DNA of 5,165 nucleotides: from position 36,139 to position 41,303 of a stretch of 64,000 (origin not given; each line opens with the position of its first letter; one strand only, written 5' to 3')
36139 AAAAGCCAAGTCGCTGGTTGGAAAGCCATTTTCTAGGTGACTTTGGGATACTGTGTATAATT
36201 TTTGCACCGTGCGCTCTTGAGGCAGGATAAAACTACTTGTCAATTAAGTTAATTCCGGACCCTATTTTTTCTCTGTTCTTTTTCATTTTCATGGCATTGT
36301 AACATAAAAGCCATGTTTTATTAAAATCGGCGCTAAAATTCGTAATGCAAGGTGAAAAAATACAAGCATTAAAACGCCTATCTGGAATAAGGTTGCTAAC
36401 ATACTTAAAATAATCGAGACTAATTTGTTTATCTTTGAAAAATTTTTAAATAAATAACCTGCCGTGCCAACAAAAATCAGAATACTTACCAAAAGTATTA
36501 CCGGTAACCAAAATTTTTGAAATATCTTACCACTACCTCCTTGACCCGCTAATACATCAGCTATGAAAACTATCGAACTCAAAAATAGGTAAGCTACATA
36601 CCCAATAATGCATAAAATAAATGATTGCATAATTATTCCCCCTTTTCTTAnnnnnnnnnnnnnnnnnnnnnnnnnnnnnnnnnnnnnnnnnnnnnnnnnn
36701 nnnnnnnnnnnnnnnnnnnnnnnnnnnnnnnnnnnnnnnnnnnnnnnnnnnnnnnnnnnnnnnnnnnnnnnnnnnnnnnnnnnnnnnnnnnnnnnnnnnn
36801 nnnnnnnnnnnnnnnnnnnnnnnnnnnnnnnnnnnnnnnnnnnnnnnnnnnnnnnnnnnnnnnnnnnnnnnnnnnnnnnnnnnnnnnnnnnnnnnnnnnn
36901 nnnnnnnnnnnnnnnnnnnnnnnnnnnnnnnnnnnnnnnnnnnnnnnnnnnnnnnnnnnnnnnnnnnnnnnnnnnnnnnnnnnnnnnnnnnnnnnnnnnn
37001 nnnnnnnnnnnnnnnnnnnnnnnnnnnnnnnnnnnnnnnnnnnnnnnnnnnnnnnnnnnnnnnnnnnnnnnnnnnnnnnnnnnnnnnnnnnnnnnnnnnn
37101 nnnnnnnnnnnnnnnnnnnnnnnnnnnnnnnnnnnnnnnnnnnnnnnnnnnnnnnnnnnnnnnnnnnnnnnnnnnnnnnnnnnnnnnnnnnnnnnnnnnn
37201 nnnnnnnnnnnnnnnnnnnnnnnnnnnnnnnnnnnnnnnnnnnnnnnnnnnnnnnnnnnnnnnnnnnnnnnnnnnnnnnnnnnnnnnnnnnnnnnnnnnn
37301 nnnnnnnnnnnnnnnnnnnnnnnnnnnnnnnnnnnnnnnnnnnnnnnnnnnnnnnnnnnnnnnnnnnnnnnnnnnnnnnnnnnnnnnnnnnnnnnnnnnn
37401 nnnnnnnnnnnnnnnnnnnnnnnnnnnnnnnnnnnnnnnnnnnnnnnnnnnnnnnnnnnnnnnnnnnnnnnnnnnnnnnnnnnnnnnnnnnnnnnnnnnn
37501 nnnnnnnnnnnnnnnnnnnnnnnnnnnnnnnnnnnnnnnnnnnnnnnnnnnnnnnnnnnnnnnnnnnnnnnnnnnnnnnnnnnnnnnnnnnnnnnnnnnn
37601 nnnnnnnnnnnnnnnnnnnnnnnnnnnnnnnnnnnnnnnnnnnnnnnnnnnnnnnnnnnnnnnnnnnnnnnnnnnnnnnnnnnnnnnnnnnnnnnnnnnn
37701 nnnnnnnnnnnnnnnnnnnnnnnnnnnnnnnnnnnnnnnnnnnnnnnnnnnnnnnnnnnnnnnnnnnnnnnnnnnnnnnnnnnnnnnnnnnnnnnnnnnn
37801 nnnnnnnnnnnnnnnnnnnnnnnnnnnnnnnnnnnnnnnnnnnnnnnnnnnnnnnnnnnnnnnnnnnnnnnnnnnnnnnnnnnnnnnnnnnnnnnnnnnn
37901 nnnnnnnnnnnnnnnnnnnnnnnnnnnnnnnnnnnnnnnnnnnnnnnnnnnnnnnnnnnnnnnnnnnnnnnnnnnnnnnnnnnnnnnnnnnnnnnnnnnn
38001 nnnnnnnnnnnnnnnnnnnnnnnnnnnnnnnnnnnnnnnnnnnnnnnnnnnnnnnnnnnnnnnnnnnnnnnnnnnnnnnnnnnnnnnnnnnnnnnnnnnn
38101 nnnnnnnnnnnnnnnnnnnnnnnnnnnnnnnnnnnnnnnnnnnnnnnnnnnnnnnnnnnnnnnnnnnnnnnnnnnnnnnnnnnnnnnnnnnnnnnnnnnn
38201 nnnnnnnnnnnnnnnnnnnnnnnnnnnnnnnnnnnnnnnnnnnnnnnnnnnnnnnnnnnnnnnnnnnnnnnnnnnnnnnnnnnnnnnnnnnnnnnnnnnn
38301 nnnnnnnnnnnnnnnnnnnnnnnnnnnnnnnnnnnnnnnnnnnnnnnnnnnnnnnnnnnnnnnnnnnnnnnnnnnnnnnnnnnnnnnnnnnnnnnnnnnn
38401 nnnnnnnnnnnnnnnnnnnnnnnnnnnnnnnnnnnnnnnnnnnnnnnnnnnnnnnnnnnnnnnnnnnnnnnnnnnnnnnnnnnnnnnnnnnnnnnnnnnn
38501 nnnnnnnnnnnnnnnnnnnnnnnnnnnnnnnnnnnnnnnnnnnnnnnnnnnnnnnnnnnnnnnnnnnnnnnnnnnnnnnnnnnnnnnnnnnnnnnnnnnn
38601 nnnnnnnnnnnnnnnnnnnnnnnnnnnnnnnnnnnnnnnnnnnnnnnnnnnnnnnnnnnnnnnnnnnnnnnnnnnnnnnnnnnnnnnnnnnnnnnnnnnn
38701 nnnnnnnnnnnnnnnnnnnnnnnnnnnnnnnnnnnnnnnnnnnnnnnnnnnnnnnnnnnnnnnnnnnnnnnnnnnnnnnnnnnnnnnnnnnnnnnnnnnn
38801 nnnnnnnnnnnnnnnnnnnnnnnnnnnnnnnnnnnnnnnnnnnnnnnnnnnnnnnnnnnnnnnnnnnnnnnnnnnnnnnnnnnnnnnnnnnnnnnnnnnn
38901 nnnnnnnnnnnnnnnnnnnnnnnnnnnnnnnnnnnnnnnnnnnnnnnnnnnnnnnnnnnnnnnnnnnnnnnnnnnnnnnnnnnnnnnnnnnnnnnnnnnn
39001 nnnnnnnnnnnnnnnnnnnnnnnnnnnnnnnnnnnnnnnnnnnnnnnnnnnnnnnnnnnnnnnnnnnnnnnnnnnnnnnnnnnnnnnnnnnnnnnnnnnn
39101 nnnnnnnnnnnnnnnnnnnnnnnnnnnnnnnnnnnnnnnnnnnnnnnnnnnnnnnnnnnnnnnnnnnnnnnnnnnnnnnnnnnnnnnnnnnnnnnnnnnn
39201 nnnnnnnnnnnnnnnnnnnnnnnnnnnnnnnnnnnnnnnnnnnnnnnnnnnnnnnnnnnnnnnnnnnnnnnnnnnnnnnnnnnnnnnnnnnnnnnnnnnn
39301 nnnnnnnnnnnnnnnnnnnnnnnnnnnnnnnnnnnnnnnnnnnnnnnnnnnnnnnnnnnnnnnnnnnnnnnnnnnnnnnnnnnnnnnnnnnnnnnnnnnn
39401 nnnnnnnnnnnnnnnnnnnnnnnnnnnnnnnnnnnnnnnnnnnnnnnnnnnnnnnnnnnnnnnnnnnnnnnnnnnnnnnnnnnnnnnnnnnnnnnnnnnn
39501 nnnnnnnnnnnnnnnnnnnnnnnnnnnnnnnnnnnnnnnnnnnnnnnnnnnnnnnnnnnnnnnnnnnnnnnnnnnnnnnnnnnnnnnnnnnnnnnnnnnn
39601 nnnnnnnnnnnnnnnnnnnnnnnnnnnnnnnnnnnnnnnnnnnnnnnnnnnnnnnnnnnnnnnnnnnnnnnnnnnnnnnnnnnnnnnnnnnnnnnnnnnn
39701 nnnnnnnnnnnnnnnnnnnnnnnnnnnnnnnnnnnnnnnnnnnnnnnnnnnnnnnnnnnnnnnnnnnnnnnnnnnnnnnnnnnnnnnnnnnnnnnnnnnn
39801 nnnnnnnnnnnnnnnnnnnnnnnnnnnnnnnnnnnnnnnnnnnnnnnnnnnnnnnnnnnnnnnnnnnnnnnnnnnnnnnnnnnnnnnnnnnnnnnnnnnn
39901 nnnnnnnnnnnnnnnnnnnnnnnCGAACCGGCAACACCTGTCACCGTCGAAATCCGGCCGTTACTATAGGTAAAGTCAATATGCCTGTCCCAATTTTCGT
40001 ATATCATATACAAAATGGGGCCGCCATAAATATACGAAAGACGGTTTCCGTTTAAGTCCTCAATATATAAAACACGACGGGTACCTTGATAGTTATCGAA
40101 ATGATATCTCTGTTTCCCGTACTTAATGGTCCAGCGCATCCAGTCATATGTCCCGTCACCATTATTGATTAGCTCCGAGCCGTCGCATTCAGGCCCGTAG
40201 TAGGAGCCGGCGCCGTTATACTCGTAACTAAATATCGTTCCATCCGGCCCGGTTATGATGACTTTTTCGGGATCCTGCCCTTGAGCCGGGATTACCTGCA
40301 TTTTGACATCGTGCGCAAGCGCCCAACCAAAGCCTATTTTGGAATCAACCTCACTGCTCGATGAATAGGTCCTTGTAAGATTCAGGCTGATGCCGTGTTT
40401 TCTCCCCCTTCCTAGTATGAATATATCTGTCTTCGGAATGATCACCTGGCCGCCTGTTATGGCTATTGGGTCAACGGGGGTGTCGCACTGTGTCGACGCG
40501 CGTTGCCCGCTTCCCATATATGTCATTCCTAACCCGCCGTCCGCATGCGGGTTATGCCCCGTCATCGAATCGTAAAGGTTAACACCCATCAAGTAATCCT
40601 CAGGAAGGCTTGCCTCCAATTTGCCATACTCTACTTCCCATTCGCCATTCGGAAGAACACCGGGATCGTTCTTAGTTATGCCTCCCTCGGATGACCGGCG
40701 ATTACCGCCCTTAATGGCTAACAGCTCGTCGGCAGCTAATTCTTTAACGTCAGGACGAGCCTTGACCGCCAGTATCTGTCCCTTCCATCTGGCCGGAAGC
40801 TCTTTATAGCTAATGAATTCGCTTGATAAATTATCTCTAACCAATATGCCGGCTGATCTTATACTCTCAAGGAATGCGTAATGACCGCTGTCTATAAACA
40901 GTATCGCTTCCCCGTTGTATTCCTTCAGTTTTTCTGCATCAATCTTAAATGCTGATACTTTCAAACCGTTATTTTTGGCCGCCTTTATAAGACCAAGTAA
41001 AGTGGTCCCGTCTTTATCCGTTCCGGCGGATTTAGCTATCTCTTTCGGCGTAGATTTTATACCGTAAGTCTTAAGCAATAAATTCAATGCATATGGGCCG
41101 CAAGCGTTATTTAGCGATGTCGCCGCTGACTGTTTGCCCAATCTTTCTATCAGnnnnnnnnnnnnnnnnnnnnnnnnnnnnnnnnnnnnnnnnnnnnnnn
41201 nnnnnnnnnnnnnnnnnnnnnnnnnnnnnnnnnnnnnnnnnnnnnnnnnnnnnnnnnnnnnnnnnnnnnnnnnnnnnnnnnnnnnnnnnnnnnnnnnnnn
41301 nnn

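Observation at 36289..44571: GT2 synthase – Sec-secreted RHS polymorphic toxin – membrane immunity operon with unusual pre-toxin architecture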

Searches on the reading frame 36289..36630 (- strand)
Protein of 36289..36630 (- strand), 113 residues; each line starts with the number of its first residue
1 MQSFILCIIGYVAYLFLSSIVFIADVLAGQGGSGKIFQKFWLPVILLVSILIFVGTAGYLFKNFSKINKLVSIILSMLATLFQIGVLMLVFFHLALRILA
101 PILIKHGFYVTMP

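Call 7: search_protein_families(library=pfam, proteins=[window:36289-36630:-], max_evalue=0.01)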
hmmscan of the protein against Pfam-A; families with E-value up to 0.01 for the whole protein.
window:36289-36630:- (113 aa): 0 families

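Call 9: search_protein_families(library=pfam, proteins=[window:36292-36630:-], max_evalue=10)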
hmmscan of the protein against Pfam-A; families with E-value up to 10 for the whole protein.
seq(113 aa): 3 families
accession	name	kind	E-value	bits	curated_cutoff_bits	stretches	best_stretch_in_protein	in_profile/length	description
PF20895.2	PsV_CP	-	0.16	11.6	27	1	17-44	151-178/396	PsV, capsid protein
PF02313.22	Fumarate_red_D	-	0.2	12.3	25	1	33-99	16-80/114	Fumarate reductase subunit D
PF22812.1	CR_prot_dom_plant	-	0.76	10.7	34.1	1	31-62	34-65/71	Plant cysteine-rich protein domain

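Call 10: search_protein_families(library=ncbifam, proteins=[window:36289-36630:-], max_evalue=0.01)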
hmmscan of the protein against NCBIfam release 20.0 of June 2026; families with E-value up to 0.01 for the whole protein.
window:36289-36630:- (113 aa): 0 families

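Call 17: find_encoding_contigs(protein=window:36289-36630:-, flank=10000, max_places=6)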
Protein window:36289-36630:- (113 aa): 2 contigs read that carry it; 2 places shown.
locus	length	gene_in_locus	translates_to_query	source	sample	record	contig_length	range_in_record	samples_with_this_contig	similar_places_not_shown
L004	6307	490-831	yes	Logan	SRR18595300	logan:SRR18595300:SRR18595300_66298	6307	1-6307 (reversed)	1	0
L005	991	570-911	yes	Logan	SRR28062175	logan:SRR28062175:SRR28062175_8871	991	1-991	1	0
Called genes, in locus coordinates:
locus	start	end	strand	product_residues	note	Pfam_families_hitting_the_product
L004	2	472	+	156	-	?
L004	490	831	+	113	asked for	-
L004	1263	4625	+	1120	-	PF01841:Transglut_core, PF07719:TPR_2 (faint), PF13414:TPR_11 (faint), PF13428:TPR_14 (faint), PF13431:TPR_17 (faint), PF00515:TPR_1 (weak), PF13181:TPR_8 (weak), PF14559:TPR_19 (weak), +9 more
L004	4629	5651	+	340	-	PF00756:Esterase (faint)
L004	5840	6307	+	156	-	?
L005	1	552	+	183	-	?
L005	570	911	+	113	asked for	-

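Call 31: find_homologous_proteins(query=window:36289-36630:-, max_evalue=0.01)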
Query window:36289-36630:- (113 aa): 1 proteins with E <= 0.01 among 49 candidates.
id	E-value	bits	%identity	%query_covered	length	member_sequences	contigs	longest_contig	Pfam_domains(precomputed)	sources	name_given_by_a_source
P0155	4.7e-61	222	100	100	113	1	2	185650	-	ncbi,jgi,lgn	ncbi:MAG: hypothetical protein WC317_00555 [Candidatus Omnitrophota bacterium]|jgi:hypothetical prot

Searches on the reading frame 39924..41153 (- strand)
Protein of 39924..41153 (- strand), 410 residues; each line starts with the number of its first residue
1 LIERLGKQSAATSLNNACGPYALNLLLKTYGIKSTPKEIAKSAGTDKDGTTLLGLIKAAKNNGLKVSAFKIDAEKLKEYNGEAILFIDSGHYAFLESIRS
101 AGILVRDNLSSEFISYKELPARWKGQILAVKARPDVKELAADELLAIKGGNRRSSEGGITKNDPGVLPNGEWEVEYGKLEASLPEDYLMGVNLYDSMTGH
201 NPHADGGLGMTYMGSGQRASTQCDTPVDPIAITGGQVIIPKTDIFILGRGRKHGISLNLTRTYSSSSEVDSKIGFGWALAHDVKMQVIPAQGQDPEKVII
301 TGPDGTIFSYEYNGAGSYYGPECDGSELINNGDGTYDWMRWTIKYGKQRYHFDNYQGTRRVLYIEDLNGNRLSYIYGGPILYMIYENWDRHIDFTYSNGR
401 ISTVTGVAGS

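Call 48: find_homologous_proteins(query=window:39924-41153:-, max_evalue=0.00001)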
Query seq(410 aa) (410 aa): 1 proteins with E <= 0.00001 among 6668 candidates.
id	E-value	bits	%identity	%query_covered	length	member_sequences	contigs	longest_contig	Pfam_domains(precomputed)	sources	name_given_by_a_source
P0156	1.9e-8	51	32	44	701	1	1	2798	PF05593.20,PF25023.2,PF20148.5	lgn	-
